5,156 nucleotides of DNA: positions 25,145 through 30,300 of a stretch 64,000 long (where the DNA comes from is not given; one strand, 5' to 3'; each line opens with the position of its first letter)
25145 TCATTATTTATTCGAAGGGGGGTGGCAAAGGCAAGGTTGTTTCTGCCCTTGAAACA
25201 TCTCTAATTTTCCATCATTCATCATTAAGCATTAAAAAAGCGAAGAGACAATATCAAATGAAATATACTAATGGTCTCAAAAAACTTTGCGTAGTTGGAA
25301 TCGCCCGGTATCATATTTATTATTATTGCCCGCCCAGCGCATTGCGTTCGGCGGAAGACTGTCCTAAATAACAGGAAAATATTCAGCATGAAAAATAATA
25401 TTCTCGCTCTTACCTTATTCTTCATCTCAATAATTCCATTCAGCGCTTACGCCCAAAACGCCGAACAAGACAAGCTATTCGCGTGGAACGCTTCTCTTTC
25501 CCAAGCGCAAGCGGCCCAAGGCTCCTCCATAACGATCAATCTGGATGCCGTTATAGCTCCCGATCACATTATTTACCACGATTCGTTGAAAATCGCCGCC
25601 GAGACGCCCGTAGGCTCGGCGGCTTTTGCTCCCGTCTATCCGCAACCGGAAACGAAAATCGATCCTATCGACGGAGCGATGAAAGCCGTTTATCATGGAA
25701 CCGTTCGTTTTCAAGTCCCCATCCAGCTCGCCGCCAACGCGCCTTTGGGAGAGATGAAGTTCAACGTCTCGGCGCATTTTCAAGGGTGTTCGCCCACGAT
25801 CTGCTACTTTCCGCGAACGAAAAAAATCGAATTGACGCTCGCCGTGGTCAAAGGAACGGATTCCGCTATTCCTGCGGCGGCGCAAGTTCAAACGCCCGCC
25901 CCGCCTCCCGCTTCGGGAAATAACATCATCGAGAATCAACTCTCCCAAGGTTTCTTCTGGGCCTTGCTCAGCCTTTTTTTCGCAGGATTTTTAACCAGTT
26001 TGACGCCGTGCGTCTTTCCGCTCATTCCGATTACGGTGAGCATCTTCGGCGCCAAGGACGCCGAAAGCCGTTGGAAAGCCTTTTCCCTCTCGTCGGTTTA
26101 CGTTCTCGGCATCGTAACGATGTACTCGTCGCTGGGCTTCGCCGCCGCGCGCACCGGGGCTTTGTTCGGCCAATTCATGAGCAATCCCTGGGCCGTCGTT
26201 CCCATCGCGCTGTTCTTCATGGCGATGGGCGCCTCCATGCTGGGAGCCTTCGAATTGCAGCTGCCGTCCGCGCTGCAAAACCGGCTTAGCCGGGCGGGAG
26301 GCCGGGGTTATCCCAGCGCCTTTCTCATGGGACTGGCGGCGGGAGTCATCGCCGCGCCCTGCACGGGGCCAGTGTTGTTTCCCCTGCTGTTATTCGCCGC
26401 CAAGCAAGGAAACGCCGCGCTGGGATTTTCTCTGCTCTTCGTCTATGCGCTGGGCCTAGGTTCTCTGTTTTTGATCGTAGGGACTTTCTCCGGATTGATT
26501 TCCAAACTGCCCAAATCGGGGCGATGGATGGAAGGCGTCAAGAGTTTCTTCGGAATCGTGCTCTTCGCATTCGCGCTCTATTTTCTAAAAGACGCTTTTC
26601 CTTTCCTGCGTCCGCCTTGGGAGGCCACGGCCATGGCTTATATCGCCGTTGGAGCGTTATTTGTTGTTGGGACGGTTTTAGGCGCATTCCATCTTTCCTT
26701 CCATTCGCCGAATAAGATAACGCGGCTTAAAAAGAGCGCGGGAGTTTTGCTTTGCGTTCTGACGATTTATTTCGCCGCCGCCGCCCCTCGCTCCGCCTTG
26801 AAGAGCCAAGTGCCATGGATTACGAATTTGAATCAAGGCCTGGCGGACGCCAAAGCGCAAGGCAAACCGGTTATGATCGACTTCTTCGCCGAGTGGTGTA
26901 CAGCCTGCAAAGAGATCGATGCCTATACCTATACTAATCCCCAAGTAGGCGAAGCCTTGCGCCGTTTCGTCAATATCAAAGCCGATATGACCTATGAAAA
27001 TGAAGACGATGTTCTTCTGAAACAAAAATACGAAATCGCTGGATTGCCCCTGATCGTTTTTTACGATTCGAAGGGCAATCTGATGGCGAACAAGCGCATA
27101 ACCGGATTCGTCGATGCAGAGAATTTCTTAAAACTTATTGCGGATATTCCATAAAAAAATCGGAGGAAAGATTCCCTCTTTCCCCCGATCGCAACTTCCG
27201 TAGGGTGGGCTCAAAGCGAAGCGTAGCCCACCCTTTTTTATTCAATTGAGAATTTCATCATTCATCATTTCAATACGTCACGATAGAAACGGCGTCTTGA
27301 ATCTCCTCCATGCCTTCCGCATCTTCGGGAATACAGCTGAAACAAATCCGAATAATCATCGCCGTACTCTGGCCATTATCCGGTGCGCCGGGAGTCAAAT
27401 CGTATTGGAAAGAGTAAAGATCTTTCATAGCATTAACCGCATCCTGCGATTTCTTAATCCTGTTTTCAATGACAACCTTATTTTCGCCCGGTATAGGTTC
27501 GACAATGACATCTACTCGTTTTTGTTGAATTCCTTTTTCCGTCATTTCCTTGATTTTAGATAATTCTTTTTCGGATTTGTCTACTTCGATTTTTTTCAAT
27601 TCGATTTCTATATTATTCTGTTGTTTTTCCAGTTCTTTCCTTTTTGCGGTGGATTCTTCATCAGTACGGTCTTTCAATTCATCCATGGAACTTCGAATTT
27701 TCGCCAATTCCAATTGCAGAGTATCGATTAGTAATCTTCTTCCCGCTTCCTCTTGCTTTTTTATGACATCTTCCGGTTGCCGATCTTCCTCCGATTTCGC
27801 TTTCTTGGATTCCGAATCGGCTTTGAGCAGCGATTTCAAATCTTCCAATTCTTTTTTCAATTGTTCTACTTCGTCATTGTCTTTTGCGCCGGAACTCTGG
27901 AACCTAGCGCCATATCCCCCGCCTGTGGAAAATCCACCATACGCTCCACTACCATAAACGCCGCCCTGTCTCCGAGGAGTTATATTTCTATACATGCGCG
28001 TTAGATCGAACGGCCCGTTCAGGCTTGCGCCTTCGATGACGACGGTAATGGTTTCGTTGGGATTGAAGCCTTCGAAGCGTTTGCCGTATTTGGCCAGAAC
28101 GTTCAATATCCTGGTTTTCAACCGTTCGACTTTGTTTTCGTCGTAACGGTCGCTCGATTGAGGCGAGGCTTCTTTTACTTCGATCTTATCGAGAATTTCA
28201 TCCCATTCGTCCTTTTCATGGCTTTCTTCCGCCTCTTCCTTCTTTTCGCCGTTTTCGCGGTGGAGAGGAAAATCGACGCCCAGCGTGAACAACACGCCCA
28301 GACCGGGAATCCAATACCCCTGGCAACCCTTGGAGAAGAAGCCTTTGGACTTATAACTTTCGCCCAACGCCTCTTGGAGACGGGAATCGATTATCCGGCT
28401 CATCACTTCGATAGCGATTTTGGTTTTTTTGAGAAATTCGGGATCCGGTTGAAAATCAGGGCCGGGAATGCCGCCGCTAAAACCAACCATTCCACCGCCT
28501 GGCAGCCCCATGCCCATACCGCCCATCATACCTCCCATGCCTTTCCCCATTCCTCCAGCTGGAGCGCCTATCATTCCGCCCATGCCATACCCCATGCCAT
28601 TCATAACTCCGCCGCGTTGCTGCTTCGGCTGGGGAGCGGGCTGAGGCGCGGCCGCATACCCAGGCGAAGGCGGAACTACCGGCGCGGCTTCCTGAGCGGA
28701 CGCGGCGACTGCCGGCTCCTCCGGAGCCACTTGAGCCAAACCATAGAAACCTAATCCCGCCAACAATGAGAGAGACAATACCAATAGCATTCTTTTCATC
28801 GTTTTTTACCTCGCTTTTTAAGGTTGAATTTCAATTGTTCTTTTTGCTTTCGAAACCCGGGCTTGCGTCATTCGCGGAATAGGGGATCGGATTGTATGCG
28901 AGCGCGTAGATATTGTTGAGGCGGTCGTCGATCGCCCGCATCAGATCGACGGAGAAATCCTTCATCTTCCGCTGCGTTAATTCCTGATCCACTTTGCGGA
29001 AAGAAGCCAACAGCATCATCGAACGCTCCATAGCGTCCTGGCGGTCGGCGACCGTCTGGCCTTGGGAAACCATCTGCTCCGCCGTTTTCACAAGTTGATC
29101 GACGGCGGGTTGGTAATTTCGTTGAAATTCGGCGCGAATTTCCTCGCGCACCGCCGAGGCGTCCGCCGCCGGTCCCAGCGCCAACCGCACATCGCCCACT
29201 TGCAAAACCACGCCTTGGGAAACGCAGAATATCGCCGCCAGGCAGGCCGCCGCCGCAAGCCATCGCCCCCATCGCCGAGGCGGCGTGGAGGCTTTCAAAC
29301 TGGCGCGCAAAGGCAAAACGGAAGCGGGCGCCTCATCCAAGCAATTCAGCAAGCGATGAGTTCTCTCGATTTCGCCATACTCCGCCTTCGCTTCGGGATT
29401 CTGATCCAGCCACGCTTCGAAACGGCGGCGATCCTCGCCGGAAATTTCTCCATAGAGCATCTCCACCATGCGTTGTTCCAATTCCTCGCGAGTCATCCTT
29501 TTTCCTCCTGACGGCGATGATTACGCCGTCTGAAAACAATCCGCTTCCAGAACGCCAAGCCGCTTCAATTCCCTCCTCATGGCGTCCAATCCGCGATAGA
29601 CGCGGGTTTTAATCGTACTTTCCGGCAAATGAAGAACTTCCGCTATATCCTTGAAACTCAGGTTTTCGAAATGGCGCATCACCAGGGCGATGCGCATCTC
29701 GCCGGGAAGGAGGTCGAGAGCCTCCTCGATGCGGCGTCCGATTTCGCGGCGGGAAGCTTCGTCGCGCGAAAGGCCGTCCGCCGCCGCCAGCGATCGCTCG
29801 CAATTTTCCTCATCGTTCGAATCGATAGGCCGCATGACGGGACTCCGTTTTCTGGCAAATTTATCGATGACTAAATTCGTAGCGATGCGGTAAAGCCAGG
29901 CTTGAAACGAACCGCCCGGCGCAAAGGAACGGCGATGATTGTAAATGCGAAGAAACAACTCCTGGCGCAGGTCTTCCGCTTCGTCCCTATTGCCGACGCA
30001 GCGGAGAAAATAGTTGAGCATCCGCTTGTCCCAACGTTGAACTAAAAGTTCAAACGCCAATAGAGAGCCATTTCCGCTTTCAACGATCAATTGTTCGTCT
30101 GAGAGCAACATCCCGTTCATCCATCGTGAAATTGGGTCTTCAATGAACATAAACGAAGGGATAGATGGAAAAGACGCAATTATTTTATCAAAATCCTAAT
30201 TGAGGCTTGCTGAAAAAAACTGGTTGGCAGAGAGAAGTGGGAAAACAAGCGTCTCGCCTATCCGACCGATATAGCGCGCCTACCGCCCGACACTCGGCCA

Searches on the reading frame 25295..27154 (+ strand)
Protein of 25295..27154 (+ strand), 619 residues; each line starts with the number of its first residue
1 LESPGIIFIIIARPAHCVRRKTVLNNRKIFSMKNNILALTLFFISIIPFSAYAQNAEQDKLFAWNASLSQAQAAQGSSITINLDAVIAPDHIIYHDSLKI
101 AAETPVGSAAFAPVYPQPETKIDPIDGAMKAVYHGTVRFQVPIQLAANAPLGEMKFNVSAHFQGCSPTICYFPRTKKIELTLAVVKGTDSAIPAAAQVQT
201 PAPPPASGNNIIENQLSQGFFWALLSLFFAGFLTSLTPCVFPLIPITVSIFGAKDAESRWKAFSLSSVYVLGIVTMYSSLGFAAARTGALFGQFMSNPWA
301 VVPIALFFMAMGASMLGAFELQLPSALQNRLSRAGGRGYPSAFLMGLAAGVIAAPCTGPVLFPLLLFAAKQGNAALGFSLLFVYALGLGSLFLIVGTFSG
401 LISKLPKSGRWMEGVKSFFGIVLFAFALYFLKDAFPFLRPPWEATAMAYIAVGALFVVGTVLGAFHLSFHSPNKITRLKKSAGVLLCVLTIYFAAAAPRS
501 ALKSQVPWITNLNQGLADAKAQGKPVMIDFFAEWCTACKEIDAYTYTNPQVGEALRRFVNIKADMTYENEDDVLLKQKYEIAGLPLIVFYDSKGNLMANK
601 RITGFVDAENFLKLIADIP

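Call 17: search_protein_families(library=pfam, proteins=[window:25295-27154:+], max_evalue=0.00001)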
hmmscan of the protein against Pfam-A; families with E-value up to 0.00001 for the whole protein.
window:25295-27154:+ (619 aa): 7 families
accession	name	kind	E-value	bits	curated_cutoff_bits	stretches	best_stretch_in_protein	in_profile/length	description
PF02683.22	DsbD_TM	-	4.7e-50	170.3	27.1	1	222-432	3-216/219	Cytochrome C biogenesis protein transmembrane domain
PF11412.14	DsbD_N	-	1.4e-18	67.4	25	1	70-180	7-117/119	Thiol:disulfide interchange protein DsbD, N-terminal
PF13899.12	Thioredoxin_7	-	2.1e-13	50.6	27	1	508-591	2-82/83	Thioredoxin-like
PF13386.12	DsbD_2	-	5.2e-12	46.5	24.9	1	227-424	2-194/199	Cytochrome C biogenesis protein transmembrane region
PF13098.12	Thioredoxin_2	-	3.4e-11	43.9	27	1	519-614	1-103/104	Thioredoxin-like domain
PF00085.26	Thioredoxin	-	9.7e-08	32.4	23.5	1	522-615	17-101/103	Thioredoxin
PF03190.21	Thioredox_DsbH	-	3.6e-06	27.5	27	1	502-570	16-85/163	Protein of unknown function, DUF255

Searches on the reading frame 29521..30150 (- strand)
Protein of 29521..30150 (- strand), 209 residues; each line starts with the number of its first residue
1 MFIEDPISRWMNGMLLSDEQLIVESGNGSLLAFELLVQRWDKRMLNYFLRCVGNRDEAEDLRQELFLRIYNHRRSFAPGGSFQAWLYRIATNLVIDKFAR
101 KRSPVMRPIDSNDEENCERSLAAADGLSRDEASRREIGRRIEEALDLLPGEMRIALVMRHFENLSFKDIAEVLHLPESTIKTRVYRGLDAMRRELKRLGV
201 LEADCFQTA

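Call 18: search_protein_families(library=pfam, proteins=[window:29521-30150:-], max_evalue=0.00001)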
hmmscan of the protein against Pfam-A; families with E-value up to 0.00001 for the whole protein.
window:29521-30150:- (209 aa): 3 families
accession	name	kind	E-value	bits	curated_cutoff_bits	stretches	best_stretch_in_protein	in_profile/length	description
PF08281.18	Sigma70_r4_2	-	3.8e-15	55.7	25.7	1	139-190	2-53/54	Sigma-70, region 4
PF04542.20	Sigma70_r2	-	1.3e-14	54.2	24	1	36-102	1-69/71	Sigma-70 region 2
PF04545.22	Sigma70_r4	-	7.7e-10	38.6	24.1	1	144-192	1-49/50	Sigma-70, region 4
